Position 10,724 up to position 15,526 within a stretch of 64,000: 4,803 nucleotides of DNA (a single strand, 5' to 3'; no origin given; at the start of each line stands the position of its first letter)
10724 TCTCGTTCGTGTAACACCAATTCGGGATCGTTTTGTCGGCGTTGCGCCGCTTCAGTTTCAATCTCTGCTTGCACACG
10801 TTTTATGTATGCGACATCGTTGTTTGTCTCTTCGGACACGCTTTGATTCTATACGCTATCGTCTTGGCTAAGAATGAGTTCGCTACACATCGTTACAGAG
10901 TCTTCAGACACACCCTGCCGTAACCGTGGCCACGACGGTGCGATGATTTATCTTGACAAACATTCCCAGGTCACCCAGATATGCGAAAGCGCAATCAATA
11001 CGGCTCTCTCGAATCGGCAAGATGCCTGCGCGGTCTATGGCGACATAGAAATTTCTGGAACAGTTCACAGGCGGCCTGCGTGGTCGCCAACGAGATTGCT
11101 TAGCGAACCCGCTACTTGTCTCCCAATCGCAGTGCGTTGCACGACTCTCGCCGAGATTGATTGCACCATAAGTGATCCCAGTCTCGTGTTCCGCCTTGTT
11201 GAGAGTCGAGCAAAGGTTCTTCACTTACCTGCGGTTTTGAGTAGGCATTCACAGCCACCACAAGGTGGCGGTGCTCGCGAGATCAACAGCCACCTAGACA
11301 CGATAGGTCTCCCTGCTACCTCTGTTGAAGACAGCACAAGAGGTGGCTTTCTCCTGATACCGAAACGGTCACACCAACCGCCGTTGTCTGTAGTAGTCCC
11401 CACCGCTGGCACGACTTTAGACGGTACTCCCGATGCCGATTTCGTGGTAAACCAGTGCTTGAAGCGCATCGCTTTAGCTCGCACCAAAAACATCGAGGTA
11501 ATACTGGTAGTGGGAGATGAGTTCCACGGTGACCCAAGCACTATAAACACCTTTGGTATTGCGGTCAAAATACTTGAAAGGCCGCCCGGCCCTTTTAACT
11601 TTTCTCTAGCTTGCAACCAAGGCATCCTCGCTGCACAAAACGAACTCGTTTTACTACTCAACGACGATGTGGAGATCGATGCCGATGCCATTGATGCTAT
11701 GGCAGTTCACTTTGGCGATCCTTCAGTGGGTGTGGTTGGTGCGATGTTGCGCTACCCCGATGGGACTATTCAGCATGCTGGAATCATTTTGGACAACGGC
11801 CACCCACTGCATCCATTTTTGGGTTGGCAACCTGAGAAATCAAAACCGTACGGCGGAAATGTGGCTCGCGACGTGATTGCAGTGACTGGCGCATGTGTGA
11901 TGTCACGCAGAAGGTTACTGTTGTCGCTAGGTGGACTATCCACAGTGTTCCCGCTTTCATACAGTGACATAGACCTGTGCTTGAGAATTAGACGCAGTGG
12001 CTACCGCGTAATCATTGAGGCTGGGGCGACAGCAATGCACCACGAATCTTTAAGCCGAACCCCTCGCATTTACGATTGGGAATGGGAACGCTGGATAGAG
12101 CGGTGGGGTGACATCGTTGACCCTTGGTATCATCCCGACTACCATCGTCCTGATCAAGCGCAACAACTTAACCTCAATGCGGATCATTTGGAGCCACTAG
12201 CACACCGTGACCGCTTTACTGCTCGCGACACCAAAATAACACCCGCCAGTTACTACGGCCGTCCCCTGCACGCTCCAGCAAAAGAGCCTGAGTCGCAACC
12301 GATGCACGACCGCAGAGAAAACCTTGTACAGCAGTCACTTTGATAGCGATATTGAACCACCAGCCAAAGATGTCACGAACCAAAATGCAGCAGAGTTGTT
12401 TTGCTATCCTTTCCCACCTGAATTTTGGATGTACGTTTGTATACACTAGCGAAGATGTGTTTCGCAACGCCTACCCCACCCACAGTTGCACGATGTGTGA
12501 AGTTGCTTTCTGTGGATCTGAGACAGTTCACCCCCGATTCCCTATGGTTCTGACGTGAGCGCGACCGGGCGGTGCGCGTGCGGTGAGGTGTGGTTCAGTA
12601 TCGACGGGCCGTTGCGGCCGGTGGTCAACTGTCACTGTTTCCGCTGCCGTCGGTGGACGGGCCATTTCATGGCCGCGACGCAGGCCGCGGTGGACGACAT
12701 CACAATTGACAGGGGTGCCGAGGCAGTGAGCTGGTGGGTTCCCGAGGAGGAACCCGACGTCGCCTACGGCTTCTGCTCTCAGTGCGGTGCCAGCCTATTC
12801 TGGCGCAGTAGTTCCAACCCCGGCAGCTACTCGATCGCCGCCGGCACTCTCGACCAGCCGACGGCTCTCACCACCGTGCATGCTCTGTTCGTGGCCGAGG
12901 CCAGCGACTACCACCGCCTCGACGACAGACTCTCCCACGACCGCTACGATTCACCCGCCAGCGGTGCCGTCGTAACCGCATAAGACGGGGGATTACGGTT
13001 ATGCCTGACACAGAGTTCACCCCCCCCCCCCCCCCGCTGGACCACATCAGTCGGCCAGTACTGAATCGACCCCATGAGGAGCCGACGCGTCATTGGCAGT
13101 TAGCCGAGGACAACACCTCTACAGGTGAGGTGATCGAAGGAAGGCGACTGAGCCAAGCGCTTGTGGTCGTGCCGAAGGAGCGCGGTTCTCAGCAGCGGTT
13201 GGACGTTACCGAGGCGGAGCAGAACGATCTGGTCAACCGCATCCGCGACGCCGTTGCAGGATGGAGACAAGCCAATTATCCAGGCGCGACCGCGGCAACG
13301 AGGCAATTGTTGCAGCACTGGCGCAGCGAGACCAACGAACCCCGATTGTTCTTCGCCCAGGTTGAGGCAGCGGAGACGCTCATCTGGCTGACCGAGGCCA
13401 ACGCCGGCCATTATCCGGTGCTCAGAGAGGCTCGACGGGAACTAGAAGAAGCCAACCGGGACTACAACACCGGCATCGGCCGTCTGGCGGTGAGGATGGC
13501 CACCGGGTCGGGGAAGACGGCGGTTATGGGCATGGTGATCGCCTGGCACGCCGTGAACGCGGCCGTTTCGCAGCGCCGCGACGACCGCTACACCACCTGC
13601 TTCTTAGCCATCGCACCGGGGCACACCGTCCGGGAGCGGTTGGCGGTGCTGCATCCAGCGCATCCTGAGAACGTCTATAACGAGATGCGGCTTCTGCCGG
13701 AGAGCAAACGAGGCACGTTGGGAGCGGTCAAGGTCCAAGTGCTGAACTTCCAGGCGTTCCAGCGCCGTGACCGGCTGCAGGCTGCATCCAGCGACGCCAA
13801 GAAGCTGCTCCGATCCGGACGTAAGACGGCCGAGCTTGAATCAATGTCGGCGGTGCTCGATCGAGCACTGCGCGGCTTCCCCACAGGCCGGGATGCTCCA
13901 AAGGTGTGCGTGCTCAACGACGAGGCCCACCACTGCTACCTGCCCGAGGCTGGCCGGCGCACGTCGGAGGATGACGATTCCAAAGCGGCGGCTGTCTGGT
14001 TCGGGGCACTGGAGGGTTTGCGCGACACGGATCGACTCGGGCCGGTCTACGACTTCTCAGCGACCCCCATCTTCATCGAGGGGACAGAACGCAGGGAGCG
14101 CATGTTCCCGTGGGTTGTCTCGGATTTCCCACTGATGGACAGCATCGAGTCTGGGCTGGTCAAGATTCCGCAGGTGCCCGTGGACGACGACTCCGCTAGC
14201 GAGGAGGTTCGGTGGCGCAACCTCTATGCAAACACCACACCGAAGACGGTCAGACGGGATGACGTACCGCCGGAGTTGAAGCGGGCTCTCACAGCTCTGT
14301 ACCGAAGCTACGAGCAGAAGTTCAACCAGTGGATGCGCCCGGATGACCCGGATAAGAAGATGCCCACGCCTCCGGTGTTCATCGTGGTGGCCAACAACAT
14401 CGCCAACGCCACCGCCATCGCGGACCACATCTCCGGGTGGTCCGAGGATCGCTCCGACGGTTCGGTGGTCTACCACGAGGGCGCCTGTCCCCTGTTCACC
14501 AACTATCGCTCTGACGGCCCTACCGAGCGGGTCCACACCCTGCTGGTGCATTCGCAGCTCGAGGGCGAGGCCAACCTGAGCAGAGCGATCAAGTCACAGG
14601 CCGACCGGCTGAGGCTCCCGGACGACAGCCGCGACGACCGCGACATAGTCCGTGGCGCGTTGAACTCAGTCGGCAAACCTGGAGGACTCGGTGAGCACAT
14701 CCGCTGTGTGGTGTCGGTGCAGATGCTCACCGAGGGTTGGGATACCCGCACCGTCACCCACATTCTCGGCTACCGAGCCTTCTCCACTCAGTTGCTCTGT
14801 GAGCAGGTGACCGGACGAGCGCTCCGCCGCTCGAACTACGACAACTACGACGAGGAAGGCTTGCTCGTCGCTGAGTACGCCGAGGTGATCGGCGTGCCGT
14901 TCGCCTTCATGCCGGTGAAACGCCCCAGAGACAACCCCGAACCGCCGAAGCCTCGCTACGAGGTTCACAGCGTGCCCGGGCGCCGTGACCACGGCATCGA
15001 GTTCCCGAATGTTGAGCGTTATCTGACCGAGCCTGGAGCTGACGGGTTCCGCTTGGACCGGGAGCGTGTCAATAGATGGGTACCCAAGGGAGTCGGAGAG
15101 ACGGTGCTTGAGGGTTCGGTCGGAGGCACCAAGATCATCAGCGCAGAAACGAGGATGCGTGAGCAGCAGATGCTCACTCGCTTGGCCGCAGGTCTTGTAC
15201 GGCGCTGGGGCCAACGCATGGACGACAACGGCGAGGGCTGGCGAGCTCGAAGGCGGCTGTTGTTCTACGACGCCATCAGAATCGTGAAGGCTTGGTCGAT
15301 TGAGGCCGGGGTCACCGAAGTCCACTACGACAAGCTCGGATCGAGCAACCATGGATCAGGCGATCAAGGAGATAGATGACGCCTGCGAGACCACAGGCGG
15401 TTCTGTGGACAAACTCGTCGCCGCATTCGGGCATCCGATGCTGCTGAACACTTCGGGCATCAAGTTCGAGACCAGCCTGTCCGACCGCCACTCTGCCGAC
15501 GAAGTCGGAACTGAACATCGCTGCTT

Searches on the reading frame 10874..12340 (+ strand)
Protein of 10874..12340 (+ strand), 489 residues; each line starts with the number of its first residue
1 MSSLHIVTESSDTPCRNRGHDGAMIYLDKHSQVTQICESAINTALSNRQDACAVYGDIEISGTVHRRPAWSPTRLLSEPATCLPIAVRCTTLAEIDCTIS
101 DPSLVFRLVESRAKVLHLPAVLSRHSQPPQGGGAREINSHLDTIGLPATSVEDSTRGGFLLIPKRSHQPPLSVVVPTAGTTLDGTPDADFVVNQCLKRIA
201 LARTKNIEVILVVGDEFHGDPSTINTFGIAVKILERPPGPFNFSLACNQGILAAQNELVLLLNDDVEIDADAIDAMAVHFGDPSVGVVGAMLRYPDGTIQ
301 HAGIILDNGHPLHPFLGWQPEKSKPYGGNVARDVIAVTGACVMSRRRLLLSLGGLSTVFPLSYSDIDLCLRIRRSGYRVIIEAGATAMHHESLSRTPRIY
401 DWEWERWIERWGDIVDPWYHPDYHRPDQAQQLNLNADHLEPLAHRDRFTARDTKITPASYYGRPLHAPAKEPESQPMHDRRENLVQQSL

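Call 8: search_protein_families(library=pfam, proteins=[window:10874-12340:+], max_evalue=0.01)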
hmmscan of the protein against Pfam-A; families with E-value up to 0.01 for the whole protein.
window:10874-12340:+ (489 aa): 4 families
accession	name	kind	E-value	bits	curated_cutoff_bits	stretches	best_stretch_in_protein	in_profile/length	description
PF13641.12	Glyco_tranf_2_3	-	4e-10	40.6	27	1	169-408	1-228/230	Glycosyltransferase like family 2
PF13506.12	Glyco_transf_21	-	6.3e-07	29.5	21.7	1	246-394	21-157/174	Glycosyl transferase family 21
PF00535.33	Glycos_transf_2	-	3.4e-06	27.5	23.3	1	192-300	13-124/168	Glycosyl transferase family 2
PF13632.12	Glyco_trans_2_3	-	1.4e-05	25.4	27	1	259-408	2-140/198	Glycosyl transferase family group 2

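Call 9: search_protein_families(library=padloc, proteins=[window:10874-12340:+], max_evalue=0.001)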
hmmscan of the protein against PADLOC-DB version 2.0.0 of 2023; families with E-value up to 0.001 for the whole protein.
window:10874-12340:+ (489 aa): 0 families

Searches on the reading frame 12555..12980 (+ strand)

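Call 8: search_protein_families(library=pfam, proteins=[window:12555-12980:+], max_evalue=0.01)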
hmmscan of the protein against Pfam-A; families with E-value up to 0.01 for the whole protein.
window:12555-12980:+ (142 aa): 2 families
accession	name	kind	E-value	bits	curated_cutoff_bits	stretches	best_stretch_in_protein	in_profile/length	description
PF04828.22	GFA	-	2.4e-20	73.2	24.3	1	3-114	2-114/115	Glutathione-dependent formaldehyde-activating enzyme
PF24042.1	DUF7351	-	0.0062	16.8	31.2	1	24-81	20-76/177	Domain of unknown function (DUF7351)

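Call 9: search_protein_families(library=padloc, proteins=[window:12555-12980:+], max_evalue=0.001)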
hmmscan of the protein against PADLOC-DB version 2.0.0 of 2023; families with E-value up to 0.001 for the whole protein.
window:12555-12980:+ (142 aa): 0 families

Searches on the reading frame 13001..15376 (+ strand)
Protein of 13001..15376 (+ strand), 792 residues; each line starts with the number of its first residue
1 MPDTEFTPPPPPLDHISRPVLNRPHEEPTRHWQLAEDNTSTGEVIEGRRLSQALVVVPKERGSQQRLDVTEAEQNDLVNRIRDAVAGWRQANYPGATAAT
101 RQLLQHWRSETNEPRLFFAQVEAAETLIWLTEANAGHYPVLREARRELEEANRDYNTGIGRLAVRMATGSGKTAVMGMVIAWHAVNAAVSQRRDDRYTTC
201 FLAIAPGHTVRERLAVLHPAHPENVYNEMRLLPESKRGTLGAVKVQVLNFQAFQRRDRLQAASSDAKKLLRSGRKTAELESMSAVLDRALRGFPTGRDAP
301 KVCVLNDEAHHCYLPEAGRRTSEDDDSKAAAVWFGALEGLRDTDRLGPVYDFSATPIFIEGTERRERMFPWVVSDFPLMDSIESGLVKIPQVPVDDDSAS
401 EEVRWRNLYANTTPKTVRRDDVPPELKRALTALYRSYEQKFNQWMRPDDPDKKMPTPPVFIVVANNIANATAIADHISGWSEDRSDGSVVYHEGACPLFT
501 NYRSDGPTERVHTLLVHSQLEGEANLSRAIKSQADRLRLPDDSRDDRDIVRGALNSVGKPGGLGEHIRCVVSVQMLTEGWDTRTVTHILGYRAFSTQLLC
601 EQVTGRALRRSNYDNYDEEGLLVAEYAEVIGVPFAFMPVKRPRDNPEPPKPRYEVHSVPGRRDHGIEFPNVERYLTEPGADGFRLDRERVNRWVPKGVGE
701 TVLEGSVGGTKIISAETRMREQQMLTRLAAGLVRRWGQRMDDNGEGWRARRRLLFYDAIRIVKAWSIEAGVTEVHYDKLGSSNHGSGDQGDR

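Call 8: search_protein_families(library=pfam, proteins=[window:13001-15376:+], max_evalue=0.01)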
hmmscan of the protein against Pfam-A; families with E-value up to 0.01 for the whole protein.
window:13001-15376:+ (792 aa): 1 family
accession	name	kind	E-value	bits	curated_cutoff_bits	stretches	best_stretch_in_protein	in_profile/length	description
PF04851.21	ResIII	-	0.00016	22.1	22.5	1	149-313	20-138/164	Type III restriction enzyme, res subunit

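Call 9: search_protein_families(library=padloc, proteins=[window:13001-15376:+], max_evalue=0.001)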
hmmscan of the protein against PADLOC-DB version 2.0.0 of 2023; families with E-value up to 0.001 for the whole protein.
window:13001-15376:+ (792 aa): 1 family
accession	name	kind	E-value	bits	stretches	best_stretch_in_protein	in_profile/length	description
PDLC03648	REase_III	-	0.00028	17.1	0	568-610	312-354/871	Type III restriction enzyme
